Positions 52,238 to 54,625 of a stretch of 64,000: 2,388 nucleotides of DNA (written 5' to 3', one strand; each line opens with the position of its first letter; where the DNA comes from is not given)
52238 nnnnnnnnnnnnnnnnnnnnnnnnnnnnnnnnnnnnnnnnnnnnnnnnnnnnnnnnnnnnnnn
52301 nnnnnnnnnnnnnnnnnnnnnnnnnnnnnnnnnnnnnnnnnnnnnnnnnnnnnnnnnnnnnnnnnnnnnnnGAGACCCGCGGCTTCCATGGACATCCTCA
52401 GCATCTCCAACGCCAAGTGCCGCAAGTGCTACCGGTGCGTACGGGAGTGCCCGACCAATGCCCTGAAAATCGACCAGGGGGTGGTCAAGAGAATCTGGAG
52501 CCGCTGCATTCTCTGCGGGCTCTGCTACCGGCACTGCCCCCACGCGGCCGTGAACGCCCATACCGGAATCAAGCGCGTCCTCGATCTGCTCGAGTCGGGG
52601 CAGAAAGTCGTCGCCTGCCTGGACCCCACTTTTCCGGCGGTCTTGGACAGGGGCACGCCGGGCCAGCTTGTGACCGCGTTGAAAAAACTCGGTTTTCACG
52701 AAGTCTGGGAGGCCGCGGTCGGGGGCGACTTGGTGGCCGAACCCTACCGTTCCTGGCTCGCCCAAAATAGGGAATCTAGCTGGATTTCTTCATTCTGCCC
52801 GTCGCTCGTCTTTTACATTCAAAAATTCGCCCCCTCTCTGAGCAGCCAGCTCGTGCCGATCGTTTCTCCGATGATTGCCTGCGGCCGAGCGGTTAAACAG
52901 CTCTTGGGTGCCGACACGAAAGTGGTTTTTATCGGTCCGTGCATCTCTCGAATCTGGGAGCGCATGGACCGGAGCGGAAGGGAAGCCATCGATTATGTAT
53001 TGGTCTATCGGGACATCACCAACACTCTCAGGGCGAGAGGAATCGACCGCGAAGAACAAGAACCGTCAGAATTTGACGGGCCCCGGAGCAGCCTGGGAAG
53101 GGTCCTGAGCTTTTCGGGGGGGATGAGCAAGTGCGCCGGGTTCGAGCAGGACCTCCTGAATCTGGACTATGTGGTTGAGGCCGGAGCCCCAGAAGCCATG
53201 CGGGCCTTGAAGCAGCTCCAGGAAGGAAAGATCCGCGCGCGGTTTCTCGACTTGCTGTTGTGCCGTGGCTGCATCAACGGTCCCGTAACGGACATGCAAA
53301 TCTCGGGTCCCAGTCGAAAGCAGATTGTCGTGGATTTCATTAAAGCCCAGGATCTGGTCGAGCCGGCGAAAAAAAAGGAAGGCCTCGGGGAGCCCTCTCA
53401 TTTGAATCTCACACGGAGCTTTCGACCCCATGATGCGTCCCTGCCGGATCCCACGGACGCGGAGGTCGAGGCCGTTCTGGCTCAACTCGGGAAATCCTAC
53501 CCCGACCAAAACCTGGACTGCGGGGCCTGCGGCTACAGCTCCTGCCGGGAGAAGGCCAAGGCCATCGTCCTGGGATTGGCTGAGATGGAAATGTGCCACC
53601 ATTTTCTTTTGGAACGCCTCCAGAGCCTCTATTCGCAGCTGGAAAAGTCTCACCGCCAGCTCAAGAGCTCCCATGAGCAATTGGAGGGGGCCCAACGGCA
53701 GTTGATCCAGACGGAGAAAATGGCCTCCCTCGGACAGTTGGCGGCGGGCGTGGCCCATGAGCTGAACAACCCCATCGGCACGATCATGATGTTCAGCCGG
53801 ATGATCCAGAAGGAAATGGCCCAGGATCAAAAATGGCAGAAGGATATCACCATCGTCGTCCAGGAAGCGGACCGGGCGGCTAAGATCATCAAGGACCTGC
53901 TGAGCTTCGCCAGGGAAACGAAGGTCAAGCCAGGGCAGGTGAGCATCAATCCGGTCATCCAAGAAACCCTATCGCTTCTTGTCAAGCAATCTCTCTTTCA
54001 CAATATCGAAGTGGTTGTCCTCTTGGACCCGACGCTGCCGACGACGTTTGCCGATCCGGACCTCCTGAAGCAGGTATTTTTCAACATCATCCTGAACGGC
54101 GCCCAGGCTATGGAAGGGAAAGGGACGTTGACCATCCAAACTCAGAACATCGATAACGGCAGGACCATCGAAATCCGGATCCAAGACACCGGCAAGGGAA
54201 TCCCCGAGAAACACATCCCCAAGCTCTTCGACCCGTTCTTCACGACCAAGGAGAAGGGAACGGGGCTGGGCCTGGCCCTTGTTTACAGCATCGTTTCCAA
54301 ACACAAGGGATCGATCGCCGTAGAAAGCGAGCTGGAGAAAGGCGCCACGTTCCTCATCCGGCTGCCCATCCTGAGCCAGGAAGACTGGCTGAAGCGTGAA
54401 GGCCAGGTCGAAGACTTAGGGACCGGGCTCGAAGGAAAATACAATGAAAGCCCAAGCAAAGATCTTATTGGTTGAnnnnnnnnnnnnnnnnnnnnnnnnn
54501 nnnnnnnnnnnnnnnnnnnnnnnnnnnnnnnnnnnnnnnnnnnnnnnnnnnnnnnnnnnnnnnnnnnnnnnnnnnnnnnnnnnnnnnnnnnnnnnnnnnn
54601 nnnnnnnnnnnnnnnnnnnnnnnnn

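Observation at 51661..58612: Candidate redox/H2-responsive phosphorelay wired to a fused Nfn-like bifurcating flavoprotein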

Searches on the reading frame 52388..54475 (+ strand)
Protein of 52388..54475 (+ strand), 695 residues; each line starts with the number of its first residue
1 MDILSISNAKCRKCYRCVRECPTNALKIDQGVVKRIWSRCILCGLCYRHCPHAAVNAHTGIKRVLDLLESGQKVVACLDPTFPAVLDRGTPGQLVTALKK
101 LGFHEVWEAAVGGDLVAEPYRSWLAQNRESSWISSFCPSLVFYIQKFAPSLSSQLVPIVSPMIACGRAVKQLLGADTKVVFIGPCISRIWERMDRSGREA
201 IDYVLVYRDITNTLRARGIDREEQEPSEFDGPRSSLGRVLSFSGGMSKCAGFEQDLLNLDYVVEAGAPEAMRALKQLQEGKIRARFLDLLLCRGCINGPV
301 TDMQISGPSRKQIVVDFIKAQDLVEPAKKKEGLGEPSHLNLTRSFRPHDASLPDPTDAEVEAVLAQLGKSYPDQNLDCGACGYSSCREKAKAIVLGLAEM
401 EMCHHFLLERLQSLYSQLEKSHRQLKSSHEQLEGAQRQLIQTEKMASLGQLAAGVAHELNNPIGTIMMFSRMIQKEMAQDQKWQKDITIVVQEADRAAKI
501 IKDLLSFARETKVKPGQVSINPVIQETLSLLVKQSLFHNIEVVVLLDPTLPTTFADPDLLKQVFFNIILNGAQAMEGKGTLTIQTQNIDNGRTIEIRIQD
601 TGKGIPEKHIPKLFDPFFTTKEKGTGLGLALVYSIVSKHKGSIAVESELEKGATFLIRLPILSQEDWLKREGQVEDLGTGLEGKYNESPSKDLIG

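Call 3: search_protein_families(library=pfam, proteins=[window:52388-54475:+], max_evalue=0.01)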
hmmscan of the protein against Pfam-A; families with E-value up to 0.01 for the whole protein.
window:52388-54475:+ (695 aa): 16 families
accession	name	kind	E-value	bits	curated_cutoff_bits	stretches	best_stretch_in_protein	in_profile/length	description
PF02906.19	Fe_hyd_lg_C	-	9.9e-41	140.4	22.1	1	73-299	2-245/245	Iron only hydrogenase large subunit, C-terminal domain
PF02518.31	HATPase_c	-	8.5e-26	91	26.4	1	556-661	2-109/111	Histidine kinase-, DNA gyrase B-, and HSP90-like ATPase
PF00512.31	HisKA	-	3.7e-13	49.8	26.9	1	448-510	2-63/66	His Kinase A (phospho-acceptor) domain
PF00037.32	Fer4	-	9.4e-10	38.3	21.1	2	36-55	4-23/24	4Fe-4S binding domain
PF04060.18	FeS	-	1.1e-09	38.2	23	1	375-403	3-31/33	Putative Fe-S cluster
PF13187.11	Fer4_9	-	3.4e-06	27.4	27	1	10-54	1-51/52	4Fe-4S dicluster domain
PF13237.11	Fer4_10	-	3.8e-06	27.2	25.5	1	5-51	3-53/53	4Fe-4S dicluster domain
PF12838.12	Fer4_7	-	6.9e-06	26.9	27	1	10-54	1-52/52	4Fe-4S dicluster domain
PF12837.12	Fer4_6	-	1.9e-05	24.8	25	2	6-26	4-24/24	4Fe-4S binding domain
PF14697.11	Fer4_21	-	5.1e-05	23.8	35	1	6-52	3-53/59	4Fe-4S dicluster domain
PF13484.11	Fer4_16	-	0.00017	22.7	30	1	10-29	1-20/66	4Fe-4S double cluster binding domain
PF13183.11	Fer4_8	-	0.00033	21.6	27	1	38-58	3-23/68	4Fe-4S dicluster domain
PF13459.11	Fer4_15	-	0.002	19.2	22.4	0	37-65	5-33/66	4Fe-4S single cluster domain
PF13581.12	HATPase_c_2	-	0.0026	18.2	27.4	1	583-639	56-112/127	Histidine kinase-like ATPase domain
PF25160.1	LdpA_Fe-S-bd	-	0.0028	17.8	27.6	1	14-58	5-46/49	LdpA Fe-S cluster-binding domain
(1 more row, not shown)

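Call 6: search_solved_structures(query=window:52388-54475:+, max_evalue=0.001, show_alignments=3)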
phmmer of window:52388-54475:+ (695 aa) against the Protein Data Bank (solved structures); distinct sequences matched with E-value up to 0.001: 121 (the best 60 are shown).
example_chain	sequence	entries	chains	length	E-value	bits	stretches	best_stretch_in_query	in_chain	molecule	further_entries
9jfj_A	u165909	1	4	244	2.2e-41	145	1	436-661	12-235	Sensor histidine kinase ZraS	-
3d36_A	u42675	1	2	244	2.4e-36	128.4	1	438-664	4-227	Sporulation kinase B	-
8a7f_A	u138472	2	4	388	1.6e-28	102.6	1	421-662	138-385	Putative Sensory box protein,Sensor protein FixL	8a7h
8a3u_A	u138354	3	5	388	1.6e-28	102.6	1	421-662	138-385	Putative Sensory box protein,Sensor protein FixL | Putative Sensory box protein,Putative Sensory box protein,Sensor protein FixL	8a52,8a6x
4gcz_A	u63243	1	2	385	1.9e-28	102.3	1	427-663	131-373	Blue-light photoreceptor, Sensor protein fixL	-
5idj_A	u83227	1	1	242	1.5e-27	99.3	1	440-662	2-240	Histidine kinase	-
3a0r_A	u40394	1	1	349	1.7e-27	99.1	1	440-661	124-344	Sensor protein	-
8vc9_A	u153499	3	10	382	2.6e-23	85.3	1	407-662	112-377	Leptospira virulence regulator B (LvrB) | histidine kinase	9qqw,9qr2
8u4x_A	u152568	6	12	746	1.6e-22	82.7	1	442-661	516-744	histidine kinase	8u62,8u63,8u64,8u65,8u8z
9p6i_A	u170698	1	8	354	4.4e-20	74.7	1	436-667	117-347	histidine kinase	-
7p5h_A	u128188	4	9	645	1.7e-19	72.7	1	36-250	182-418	Fe-hydrogenase, subunit alpha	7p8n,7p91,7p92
6paj_A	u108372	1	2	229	2.1e-19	72.4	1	452-660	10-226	Sensor protein SrrB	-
4jas_A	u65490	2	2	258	1.9e-18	69.2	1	450-660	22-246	Histidine kinase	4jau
8a6t_A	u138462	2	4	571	3.1e-18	68.5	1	37-249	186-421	Electron bifurcating hydrogenase subunit HydA1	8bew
2c2a_A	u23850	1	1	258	4.1e-18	68.1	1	450-660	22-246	SENSOR HISTIDINE KINASE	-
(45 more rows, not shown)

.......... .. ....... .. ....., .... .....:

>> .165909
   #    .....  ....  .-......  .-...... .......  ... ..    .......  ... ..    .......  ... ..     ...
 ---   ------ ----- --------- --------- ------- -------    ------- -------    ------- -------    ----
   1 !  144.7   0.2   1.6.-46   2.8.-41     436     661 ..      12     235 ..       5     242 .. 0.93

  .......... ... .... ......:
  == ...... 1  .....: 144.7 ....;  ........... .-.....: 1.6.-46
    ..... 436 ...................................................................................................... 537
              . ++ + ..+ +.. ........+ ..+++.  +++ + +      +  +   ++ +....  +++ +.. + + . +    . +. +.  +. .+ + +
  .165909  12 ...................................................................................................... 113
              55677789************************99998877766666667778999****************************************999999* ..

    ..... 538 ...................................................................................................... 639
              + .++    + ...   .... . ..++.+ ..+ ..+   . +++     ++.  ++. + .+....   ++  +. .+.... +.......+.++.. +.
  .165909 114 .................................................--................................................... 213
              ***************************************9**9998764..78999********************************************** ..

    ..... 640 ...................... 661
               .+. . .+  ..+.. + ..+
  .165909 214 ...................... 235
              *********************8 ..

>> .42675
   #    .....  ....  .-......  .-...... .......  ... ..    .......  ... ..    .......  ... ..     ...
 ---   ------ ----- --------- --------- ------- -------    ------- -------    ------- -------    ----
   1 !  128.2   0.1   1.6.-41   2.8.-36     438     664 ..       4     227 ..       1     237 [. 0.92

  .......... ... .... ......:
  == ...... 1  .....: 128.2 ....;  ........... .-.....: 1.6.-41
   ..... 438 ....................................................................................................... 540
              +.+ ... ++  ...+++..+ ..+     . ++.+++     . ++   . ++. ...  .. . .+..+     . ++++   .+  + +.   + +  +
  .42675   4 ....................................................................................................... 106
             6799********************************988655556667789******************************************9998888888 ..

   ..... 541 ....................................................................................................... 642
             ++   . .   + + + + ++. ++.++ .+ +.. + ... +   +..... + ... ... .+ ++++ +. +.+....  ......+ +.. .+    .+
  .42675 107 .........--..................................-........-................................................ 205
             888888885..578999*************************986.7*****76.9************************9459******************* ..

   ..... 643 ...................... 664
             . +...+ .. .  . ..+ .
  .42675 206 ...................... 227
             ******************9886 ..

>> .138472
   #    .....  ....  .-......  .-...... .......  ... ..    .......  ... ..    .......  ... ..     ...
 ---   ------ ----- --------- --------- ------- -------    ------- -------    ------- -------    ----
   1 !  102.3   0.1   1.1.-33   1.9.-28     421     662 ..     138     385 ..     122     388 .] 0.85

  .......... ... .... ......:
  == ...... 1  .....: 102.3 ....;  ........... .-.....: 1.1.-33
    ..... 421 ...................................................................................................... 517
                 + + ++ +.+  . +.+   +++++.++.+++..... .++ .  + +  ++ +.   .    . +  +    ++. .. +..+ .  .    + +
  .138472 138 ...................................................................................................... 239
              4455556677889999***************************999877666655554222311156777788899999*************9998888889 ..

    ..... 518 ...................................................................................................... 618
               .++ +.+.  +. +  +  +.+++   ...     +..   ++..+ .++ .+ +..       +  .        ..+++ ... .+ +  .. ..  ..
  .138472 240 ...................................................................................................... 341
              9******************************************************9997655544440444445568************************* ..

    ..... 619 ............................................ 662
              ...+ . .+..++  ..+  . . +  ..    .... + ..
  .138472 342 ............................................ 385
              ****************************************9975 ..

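Call 8: find_related_loci(query=window:52388-54475:+, collection=genome_contigs, flank=8000)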
Query window:52388-54475:+ (695 aa) in genome_contigs; peptide patterns used: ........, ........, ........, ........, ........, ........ (x = any residue, [..] = any of these).
35 stretches matched a pattern; 6 encode a relative of the query (tblastn E <= 1e-3); 6 distinct loci.
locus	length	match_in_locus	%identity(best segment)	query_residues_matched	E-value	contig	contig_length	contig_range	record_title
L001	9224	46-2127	73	1-695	0e+0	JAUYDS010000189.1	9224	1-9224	MAG: Candidatus Aminicenantes bacterium isolate C20_metabat.bin.45 C20_k141_331122, whole genome shotgun sequence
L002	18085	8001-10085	73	1-695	0e+0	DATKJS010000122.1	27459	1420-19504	MAG TPA_asm: Terriglobales bacterium isolate SMAG_U14636 k141_2752726, whole genome shotgun sequence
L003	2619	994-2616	75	1-542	0e+0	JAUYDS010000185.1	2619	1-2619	MAG: Candidatus Aminicenantes bacterium isolate C20_metabat.bin.45 C20_k141_752110, whole genome shotgun sequence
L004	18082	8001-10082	72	1-695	0e+0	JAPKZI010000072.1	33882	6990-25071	MAG: Candidatus Aminicenantes bacterium isolate LacPavin_0920_SED5_MAG_59_17 LacPavin_0920_SED5_scaffold_2665029, whole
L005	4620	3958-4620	73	1-221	6e-115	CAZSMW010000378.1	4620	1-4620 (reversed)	MAG TPA_asm: uncultured Eubacteriales bacterium isolate binchicken_co255_252 genome assembly, contig: k141_1672992, whol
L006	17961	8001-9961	35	417-662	1e-35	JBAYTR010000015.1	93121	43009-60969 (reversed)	MAG: Bacteroidia bacterium isolate SO_2016_LW3_13 scaffold00350_LW162_2016, whole genome shotgun sequence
